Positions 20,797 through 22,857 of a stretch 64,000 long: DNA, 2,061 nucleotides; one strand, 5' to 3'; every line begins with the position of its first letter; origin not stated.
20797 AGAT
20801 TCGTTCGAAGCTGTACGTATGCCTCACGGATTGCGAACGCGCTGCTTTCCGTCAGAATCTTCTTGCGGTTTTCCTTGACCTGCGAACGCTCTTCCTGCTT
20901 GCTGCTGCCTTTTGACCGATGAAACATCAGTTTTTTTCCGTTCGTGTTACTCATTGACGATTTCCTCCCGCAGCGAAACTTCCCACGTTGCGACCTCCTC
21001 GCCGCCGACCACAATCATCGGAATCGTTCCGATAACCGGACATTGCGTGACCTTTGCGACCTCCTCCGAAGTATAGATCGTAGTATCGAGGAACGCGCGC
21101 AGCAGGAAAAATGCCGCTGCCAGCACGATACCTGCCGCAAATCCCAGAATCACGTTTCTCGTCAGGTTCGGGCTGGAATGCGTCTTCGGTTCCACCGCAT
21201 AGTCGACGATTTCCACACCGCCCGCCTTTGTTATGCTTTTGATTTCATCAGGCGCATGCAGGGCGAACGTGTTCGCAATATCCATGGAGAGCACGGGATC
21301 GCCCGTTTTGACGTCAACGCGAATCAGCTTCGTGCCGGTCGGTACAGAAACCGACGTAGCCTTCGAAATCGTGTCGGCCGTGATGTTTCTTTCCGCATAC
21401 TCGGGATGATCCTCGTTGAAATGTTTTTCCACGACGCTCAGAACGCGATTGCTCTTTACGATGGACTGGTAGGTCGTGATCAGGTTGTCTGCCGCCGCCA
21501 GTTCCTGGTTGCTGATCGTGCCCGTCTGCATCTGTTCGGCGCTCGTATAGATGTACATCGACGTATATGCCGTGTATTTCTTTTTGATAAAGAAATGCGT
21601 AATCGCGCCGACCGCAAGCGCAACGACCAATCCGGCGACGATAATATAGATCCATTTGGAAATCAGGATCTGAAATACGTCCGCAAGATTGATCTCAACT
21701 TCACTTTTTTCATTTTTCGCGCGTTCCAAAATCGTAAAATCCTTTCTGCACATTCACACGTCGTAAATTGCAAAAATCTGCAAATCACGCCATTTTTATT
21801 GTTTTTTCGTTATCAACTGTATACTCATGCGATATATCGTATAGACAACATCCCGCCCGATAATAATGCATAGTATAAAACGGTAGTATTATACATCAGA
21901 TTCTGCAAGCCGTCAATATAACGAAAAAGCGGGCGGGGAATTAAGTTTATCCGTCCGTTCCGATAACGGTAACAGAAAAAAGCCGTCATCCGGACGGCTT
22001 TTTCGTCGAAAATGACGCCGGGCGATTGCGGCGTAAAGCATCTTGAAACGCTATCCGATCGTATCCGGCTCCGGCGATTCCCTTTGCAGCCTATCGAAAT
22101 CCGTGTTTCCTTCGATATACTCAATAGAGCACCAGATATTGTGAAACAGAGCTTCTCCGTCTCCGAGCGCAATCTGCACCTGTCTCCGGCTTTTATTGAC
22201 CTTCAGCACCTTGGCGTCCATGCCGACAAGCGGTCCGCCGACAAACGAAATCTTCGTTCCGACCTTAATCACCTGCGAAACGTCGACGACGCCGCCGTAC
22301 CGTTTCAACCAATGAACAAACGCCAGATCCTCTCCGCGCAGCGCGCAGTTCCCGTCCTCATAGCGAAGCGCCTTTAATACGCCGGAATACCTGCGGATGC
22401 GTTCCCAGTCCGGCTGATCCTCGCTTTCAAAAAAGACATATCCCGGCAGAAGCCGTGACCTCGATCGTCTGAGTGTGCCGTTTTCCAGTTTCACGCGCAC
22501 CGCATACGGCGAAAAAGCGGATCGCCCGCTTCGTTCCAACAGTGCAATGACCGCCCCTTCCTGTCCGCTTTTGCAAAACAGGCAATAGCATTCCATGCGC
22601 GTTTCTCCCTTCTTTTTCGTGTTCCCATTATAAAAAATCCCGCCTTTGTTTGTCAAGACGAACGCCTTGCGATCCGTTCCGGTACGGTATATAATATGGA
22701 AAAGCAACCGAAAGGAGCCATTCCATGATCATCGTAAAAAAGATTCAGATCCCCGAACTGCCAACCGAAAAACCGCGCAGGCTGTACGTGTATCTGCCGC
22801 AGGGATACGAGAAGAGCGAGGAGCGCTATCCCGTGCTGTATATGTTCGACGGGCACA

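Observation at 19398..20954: BY-kinase and its cognate PHP phosphotyrosine phosphatase fused in one polypeptide, joined by the tyrosine cluster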

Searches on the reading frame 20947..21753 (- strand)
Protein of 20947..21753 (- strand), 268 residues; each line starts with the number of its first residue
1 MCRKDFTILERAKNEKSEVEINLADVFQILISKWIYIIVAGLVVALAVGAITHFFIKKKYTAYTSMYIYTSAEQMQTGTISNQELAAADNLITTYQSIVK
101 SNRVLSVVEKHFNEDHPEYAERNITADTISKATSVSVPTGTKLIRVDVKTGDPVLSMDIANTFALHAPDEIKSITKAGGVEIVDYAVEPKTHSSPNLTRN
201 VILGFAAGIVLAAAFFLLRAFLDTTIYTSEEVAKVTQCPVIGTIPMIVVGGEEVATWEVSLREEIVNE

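Call 4: search_protein_families(library=pfam, proteins=[window:20947-21753:-], max_evalue=0.01)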
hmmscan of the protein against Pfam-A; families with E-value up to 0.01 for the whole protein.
window:20947-21753:- (268 aa): 2 families
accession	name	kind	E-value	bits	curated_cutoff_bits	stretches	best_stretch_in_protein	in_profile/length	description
PF02706.20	Wzz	-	2.3e-11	44.3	25.5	1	20-108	2-87/91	Chain length determinant protein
PF13807.11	GNVR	-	1.8e-06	28.2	27.7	1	172-220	33-81/82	G-rich domain on putative tyrosine kinase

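Call 5: search_protein_families(library=ncbifam, proteins=[window:20947-21753:-], max_evalue=0.01)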
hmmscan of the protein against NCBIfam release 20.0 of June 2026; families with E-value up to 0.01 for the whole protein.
window:20947-21753:- (268 aa): 5 families
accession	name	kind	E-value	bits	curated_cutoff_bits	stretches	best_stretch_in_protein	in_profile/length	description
TIGR01006.1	polys_exp_MPA1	subfamily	3.8e-42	144.3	296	1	16-245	5-222/226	CspC family polysaccharide chain length determinant protein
TIGR03017.1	EpsF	equivalog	9.6e-12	44.3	422.75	2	171-244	370-443/444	chain length determinant protein EpsF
TIGR03007.1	pepcterm_ChnLen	equivalog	1.1e-10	40.4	278.85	1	181-251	397-467/498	XrtA system polysaccharide chain length determinant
TIGR01005.1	eps_transp_fam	subfamily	8.9e-08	30.8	411.7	2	18-132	1-115/754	exopolysaccharide transport protein family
NF007350.0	PRK09841.1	equivalog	0.00019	19.7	1248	1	174-246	401-472/726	tyrosine-protein kinase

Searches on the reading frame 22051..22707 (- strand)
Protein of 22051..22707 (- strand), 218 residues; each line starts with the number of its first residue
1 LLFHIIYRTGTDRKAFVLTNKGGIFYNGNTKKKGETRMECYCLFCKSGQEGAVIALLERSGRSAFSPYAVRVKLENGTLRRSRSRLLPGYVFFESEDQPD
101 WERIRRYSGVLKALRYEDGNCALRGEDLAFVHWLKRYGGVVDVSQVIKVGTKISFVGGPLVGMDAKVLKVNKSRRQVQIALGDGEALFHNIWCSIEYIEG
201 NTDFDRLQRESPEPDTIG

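Call 4: search_protein_families(library=pfam, proteins=[window:22051-22707:-], max_evalue=0.01)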
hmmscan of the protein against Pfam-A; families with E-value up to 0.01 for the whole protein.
window:22051-22707:- (218 aa): 1 family
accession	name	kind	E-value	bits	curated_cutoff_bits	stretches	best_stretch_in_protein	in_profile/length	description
PF02357.24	NusG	-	5.3e-09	36.9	22.2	1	41-118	4-79/93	Transcription termination factor nusG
